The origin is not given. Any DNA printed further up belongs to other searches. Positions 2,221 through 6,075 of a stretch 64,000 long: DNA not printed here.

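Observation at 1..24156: Tandem array of six paralogous giant YfhO-like membrane-protein genes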

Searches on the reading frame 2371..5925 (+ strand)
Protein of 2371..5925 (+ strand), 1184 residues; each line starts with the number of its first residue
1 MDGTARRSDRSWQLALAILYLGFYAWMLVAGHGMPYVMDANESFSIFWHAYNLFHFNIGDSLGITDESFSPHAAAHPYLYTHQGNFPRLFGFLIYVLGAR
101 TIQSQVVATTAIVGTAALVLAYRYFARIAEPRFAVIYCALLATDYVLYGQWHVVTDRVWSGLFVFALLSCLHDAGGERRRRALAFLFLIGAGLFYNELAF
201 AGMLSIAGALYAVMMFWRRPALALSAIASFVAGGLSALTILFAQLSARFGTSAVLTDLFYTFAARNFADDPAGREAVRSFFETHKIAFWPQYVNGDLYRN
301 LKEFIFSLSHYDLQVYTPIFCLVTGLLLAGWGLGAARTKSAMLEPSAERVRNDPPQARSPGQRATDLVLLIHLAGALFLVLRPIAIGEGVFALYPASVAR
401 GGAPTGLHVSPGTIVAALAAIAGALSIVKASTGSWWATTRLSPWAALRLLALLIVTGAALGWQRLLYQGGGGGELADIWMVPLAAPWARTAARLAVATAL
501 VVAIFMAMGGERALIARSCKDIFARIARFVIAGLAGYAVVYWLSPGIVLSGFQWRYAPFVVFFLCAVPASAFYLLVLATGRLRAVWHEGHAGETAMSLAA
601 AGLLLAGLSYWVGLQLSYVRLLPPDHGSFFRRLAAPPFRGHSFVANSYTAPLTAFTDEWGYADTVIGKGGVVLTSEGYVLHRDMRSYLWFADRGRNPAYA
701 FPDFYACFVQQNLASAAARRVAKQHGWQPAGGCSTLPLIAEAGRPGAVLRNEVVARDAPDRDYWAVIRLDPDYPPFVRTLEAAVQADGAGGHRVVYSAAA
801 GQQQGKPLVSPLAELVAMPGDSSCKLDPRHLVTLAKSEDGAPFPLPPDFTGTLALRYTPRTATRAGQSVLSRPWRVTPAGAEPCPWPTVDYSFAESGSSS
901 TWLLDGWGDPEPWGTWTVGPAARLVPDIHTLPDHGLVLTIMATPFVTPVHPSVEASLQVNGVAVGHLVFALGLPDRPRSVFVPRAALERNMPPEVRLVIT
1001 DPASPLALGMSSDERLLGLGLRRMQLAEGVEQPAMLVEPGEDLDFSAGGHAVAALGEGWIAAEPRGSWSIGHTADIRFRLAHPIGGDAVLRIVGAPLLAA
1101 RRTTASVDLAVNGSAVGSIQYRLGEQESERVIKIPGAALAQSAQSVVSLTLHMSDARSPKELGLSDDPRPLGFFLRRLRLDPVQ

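Call 4: search_protein_families(library=pfam, proteins=[window:2371-5925:+], max_evalue=1)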
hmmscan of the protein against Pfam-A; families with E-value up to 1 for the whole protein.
window:2371-5925:+ (1184 aa): 1 family
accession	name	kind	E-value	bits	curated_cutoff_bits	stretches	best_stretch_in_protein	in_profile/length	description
PF19558.4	DUF6080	-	0.12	11.4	27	1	10-129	12-131/447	Family of unknown function (DUF6080)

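Call 5: search_protein_families(library=ncbifam, proteins=[window:2371-5925:+], max_evalue=1)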
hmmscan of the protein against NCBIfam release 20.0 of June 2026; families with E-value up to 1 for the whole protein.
window:2371-5925:+ (1184 aa): 0 families

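Call 15: search_solved_structures(query=window:2371-5925:+, max_evalue=10)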
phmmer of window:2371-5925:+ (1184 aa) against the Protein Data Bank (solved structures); distinct sequences matched with E-value up to 10: 3.
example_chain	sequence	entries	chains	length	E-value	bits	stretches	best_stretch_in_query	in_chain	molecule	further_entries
6g2j_k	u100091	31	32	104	0.71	10.8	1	512-562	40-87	NADH dehydrogenase [ubiquinone] 1 beta subcomplex subunit 3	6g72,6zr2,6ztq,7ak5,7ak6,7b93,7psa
2kj6_A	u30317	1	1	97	1.5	9.8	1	1141-1175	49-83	Tubulin folding cofactor B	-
9mrk_E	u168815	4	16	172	1.7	9.6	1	141-285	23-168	TARPgamma2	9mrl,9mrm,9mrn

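Call 38: search_protein_representatives(protein=window:2371-5925:+)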
Query: 1184 residues. Proteins with E-value up to 0.001 (for the whole library): 2991; up to 1e-10: 861; up to 1e-30: 322. The best 150 are listed.
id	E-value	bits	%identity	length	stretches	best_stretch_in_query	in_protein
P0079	0.0e+00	1550.9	61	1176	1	8-1181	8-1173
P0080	6.5e-175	600.6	38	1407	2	390-1152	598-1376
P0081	2.1e-161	555.8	37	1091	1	87-1180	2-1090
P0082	6.0e-144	498.0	39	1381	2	10-337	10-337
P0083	4.4e-143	495.1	39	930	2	15-591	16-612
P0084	7.8e-143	494.3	34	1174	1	18-1120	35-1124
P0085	4.5e-140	485.2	35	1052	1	14-1028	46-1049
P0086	3.6e-138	478.9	41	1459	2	7-334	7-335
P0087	2.0e-134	466.5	40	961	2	7-347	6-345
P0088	1.7e-128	446.8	40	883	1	17-870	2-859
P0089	1.9e-128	446.7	35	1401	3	350-878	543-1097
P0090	2.2e-128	446.5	37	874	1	16-878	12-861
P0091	6.8e-127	441.5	40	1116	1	15-879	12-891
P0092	3.3e-126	439.3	36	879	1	15-873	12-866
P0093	6.1e-126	438.4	35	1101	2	16-325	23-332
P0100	3.2e-121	422.7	37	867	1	14-878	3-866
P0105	3.4e-119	416.0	38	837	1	13-739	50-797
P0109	3.5e-117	409.4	38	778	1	14-744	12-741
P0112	8.4e-116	404.8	38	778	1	15-744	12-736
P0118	3.9e-114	399.3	37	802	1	15-770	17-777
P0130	4.2e-111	389.2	40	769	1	13-776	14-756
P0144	6.9e-103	362.0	39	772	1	16-770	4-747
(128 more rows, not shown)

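Call 42: search_protein_families(library=pfam, alignment_id=A3, max_evalue=0.01)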
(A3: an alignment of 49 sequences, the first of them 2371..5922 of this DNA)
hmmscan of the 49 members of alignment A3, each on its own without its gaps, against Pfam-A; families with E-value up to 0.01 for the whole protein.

A. member 1, window:2371-5922:+ (1184 aa): 0 families

B. families by the number of members that match (of 49 scanned): 3 families
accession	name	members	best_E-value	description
PF00041.27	fn3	2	7.8e-05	Fibronectin type III domain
PF22895.2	DUF7024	2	0.0012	Domain of unknown function (DUF7024)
PF25814.1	fn3_SORL1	1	0.0028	SORL1-like, fn3 domain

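Call 59: predict_structure(alignment_id=A3)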
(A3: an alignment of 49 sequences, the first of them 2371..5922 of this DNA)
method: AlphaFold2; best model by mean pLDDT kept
length: 1184 residues; sequences in the alignment: 49
mean_pLDDT: 86.3   pTM: 0.80
mean pLDDT of the five models: 86.3, 84.2, 83.9, 83.4, 83.1
residues with pLDDT >= 90: 685; 70-90: 342; 50-70: 110; < 50: 47
segments of 3 or more residues with pLDDT < 50: 1-4, 895-904, 948-950, 1048-1068, 1099-1101, 1167-1169
pLDDT, mean of each block of 10 residues (from residue 1): 61 94 95 88 94 90 92 94 84 97 96 97 96 97 94 94 98 96 98 93 97 98 98 96 95 95 84 88 92 89 93 94 97 81 68 79 92 95 91 76 64 93 94 91 90 94 84 79 95 97 90 73 96 97 92 91 98 95 90 91 97 96 93 96 95 96 91 83 88 91 95 90 86 91 90 94 95 92 89 94 94 96 88 94 93 96 93 93 87 53 57 76 81 87 68 82 78 69 86 86 73 79 84 65 61 43 43 67 85 70 73 85 77 86 71 60 51 75 75
secondary structure, 60 per line:
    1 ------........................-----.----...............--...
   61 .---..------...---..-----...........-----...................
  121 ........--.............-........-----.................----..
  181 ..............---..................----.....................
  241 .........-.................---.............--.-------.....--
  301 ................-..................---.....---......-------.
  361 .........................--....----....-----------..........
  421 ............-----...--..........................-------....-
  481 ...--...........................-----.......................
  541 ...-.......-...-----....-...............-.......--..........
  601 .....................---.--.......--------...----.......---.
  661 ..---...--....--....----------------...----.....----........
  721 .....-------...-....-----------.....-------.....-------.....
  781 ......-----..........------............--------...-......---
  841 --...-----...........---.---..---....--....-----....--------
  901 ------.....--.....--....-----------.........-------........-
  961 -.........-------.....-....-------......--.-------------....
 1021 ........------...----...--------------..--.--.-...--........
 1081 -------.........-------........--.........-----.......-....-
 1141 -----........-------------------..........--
elements in order (helices of 4 or more, strands of 3 or more residues): H7-30 H41-55 H58-61 H86-96 H102-128 H131-143 H145-152 H158-174 H179-194 H198-215 H220-249 H251-266 H271-283 H295-298 H301-316 H318-335 H339-343 H347-352 H360-385 H388-391 H396-399 H411-432 H443-468 H476-479 H486-512 H518-543 H545-551 H561-564 H566-580 H582-588 H591-621 H628-634 E643-645 H650-656 E660-662 E671-674 E677-680 E704-708 H713-725 H737-740 E752-756 E764-768 E776-786 E792-801 E808-819 E832-837 E843-845 E851-861 E874-877 E880-883 E889-892 E907-911 E914-918 E921-924 E936-944 E952-959 E962-970 E978-982 H984-987 E995-1000 E1017-1028 E1035-1037 E1042-1044 E1068-1070 E1073-1080 E1088-1096 E1104-1111 E1114-1122 E1128-1134 H1136-1139 E1146-1153 E1173-1182

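Call 92: list_cluster_members(proteins=[P0088, P0090, P0092, P0100, P0105, P0109, P0112, P0118, P0130, P0144])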
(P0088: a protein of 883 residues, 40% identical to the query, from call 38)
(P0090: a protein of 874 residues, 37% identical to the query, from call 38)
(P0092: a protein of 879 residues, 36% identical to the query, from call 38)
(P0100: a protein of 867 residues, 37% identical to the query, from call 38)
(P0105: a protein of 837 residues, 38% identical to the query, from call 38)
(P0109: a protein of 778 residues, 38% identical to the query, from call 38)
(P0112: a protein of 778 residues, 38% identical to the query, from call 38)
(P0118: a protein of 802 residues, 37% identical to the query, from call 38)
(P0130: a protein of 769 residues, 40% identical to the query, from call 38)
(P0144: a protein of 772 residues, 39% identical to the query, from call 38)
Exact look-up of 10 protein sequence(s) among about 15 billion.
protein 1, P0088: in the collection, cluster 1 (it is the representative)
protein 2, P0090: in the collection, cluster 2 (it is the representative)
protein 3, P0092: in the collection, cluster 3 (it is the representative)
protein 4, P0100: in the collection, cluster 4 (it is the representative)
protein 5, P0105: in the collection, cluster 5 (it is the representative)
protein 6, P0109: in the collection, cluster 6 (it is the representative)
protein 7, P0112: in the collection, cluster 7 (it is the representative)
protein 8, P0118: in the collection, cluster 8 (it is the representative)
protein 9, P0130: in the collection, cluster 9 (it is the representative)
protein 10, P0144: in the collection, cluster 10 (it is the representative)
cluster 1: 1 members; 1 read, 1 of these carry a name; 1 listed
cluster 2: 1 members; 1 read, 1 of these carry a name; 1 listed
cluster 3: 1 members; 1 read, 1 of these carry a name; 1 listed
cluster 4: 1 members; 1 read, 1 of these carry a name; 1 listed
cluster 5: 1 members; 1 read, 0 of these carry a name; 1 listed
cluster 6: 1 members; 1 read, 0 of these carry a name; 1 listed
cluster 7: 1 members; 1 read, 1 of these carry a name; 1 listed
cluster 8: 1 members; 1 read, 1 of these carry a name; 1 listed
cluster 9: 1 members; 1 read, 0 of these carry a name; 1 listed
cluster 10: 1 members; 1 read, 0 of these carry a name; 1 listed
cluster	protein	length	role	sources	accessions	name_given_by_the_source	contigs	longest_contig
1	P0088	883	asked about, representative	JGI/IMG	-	hypothetical protein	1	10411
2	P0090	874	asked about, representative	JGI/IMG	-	hypothetical protein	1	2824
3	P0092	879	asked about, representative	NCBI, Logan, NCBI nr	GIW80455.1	MAG: hypothetical protein KatS3mg105_2262 [Gemmatales bacterium]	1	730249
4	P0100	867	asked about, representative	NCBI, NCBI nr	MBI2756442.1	MAG: hypothetical protein HYX52_07015 [Chloroflexi bacterium] | hypothetical protein [Chloroflexota bacterium]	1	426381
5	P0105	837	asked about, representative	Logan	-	-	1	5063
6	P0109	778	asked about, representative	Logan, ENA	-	-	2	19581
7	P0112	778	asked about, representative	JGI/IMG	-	hypothetical protein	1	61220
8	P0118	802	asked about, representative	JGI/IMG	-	hypothetical protein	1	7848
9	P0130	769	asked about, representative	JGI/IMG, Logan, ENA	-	-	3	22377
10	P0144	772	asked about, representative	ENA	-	-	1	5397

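Call 105: search_solved_structures(query=A3, max_evalue=10)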
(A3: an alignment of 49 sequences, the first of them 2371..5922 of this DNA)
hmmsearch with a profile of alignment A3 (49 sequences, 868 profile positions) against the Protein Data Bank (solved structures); distinct sequences matched with E-value up to 10: 2.
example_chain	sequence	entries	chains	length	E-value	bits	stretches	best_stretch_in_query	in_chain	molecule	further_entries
6b85_J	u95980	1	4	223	0.88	10.9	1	361-448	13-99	TMHC4_R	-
11kc_A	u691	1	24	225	0.96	10.7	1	361-448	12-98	Designed nanoparticle O43-TM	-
